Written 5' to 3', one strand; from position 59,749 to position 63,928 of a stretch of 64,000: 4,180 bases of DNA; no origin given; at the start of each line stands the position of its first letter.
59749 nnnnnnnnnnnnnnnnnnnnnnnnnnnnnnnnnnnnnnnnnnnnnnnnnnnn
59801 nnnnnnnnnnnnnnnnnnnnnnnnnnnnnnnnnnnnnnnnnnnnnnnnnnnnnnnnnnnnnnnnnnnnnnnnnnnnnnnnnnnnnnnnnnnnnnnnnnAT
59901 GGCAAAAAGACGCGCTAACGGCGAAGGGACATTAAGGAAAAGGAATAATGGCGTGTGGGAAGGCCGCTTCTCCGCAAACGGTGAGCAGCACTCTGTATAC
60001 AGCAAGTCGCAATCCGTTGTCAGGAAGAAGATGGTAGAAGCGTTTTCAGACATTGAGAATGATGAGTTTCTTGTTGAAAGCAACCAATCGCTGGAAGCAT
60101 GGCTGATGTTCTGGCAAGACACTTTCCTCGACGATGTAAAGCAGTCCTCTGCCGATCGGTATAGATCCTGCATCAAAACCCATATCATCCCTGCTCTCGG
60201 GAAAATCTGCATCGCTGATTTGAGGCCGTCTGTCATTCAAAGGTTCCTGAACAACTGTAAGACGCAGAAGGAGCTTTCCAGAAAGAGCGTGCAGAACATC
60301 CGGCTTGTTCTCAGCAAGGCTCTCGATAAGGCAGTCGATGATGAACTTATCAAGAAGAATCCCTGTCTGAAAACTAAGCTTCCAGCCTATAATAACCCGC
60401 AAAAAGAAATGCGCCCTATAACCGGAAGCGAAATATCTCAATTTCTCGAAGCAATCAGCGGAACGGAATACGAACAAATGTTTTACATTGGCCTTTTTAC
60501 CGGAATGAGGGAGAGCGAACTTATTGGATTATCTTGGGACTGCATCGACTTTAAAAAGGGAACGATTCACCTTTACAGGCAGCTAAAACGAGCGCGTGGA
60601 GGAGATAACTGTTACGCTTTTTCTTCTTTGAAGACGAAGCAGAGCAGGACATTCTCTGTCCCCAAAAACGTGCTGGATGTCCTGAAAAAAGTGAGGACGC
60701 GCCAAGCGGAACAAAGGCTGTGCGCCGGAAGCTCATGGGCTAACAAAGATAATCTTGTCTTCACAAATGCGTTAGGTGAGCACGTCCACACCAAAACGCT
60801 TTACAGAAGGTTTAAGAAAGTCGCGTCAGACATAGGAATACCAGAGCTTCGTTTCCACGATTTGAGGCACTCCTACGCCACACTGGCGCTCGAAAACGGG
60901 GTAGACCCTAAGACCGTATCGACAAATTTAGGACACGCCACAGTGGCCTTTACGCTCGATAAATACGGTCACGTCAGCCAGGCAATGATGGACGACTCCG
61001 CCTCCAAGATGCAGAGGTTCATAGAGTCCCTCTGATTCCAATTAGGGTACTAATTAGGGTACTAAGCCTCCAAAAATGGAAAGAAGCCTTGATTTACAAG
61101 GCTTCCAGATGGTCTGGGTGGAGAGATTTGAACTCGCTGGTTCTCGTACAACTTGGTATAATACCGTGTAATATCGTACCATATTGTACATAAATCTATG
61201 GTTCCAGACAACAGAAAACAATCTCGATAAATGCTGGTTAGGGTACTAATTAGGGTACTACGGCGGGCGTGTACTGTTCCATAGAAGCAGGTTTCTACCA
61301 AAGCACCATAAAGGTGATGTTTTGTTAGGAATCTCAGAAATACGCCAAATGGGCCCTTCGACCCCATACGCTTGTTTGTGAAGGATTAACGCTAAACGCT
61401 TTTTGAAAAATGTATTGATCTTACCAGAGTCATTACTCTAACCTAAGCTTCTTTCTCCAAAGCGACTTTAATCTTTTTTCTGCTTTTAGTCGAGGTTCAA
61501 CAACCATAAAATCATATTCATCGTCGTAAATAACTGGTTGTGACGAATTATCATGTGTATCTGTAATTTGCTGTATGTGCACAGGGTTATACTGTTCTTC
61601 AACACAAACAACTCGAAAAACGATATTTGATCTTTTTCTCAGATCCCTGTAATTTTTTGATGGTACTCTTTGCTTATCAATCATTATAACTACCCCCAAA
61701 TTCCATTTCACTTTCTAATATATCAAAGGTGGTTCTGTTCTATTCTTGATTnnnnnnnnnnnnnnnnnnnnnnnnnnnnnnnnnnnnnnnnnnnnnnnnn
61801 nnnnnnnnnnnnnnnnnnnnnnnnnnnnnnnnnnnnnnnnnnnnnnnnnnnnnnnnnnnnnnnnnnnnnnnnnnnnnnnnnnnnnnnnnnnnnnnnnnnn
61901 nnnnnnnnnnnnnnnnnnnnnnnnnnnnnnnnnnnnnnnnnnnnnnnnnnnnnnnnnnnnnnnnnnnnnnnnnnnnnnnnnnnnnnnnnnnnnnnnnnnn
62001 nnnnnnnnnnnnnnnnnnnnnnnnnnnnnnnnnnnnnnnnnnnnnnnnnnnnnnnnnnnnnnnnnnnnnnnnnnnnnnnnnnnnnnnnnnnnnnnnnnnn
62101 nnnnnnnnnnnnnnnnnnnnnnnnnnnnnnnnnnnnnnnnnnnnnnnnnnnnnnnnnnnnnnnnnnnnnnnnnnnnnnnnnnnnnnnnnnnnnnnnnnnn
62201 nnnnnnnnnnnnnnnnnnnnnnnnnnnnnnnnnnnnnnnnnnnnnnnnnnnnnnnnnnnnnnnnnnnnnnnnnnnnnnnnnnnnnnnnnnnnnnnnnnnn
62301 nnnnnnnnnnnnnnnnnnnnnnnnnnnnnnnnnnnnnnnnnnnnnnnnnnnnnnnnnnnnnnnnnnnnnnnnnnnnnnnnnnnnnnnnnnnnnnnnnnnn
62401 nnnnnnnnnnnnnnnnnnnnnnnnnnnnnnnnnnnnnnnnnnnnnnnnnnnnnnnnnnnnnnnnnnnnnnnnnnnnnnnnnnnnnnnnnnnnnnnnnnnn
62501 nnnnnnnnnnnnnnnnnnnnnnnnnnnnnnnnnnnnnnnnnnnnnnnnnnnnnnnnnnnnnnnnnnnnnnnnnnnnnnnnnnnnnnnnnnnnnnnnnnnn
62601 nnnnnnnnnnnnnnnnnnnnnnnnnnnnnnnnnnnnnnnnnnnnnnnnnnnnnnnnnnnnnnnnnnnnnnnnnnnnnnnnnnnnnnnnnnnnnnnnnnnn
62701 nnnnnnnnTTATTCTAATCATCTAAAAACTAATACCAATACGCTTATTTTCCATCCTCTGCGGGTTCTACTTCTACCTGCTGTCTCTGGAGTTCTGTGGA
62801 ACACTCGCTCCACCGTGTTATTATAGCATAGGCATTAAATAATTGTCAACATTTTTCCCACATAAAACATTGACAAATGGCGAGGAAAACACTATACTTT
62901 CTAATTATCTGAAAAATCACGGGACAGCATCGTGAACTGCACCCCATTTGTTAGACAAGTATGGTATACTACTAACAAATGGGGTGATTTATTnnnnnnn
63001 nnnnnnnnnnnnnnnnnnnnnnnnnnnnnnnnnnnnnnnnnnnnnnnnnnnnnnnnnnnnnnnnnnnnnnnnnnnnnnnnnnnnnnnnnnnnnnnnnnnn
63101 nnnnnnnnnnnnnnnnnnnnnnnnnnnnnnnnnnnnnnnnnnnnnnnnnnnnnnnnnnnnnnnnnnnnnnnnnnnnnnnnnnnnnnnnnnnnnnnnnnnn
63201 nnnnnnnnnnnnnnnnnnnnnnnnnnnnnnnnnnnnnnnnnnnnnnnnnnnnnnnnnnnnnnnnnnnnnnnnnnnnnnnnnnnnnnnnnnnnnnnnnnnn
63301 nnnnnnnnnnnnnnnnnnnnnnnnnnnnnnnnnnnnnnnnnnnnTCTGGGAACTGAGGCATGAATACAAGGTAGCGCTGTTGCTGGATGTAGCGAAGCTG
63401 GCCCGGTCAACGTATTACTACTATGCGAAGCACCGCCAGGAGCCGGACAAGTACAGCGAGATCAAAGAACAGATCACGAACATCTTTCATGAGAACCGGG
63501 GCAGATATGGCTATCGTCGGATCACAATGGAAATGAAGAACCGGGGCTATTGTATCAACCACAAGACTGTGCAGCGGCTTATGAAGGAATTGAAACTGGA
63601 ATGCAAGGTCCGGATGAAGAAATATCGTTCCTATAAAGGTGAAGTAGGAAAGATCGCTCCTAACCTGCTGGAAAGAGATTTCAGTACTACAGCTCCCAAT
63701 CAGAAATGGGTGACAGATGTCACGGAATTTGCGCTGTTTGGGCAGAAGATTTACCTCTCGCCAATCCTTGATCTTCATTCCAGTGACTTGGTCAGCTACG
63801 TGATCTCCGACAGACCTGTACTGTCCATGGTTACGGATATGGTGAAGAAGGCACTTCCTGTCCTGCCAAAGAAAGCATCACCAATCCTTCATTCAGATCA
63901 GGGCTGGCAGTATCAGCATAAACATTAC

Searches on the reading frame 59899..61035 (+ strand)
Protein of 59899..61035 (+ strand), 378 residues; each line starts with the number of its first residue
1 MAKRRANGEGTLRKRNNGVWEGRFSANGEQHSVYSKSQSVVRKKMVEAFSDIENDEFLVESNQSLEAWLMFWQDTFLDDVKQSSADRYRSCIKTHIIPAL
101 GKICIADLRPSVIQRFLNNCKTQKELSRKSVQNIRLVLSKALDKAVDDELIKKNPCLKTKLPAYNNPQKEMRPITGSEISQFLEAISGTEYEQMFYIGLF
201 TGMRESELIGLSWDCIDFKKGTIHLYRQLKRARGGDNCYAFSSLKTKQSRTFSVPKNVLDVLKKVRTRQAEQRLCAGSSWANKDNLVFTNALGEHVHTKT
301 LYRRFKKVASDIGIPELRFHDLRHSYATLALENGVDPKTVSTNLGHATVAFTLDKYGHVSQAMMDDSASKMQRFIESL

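Call 13: search_protein_families(library=pfam, proteins=[window:59899-61035:+], max_evalue=0.001)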
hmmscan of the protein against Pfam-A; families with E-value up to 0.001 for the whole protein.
window:59899-61035:+ (378 aa): 4 families
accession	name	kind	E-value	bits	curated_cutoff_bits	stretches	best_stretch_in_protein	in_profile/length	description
PF00589.27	Phage_integrase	-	8.3e-28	97.7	27.1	1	174-361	3-170/172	Phage integrase family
PF14659.12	Phage_int_SAM_3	-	1.3e-10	41.7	22.6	1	67-118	4-55/58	Phage integrase, N-terminal SAM-like domain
PF22022.2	Phage_int_M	-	4.5e-05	24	27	1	72-156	8-90/96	Phage integrase central domain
PF13102.12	Phage_int_SAM_5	-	6.1e-05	23.8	22.3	1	82-158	19-95/98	Phage integrase SAM-like domain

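Call 69: find_encoding_contigs(protein=window:59899-61035:+, flank=10000, max_places=3)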
Protein window:59899-61035:+ (378 aa): 4 contigs read that carry it; 3 places shown.
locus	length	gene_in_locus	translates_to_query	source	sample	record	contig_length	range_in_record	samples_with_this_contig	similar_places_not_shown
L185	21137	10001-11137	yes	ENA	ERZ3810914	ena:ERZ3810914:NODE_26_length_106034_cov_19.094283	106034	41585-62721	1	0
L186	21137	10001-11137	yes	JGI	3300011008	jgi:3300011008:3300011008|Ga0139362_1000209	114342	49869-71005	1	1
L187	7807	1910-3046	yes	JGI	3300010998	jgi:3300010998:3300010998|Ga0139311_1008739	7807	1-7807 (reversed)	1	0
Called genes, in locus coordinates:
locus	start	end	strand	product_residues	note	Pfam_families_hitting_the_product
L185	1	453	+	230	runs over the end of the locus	-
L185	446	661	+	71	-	PF11753:DUF3310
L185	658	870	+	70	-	-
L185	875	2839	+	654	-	PF13597:NRDD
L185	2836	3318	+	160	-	PF13353:Fer4_12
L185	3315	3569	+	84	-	PF02943:FeThRed_B (weak)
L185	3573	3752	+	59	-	-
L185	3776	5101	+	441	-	PF01068:DNA_ligase_A_M, PF09414:RNA_ligase (weak), PF14743:DNA_ligase_OB_2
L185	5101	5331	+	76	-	-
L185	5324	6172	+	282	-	PF02562:PhoH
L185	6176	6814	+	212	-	PF00574:CLP_protease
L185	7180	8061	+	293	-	PF00763:THF_DHG_CYH, PF02882:THF_DHG_CYH_C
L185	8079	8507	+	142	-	PF00692:dUTPase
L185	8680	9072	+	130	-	-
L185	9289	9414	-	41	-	-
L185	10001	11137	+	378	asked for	PF14659:Phage_int_SAM_3, PF00589:Phage_integrase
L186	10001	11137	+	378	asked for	PF14659:Phage_int_SAM_3, PF00589:Phage_integrase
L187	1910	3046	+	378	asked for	PF14659:Phage_int_SAM_3, PF00589:Phage_integrase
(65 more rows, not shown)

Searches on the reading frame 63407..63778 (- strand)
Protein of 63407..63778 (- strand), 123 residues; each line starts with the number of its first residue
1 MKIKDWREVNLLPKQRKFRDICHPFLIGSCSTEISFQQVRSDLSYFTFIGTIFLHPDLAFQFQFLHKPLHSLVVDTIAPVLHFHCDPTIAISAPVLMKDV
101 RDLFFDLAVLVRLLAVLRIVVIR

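Call 66: find_encoding_contigs(protein=window:63407-63778:-, flank=10000, max_places=2)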
Protein window:63407-63778:- (123 aa): no gene with exactly this product is on record in the collection.
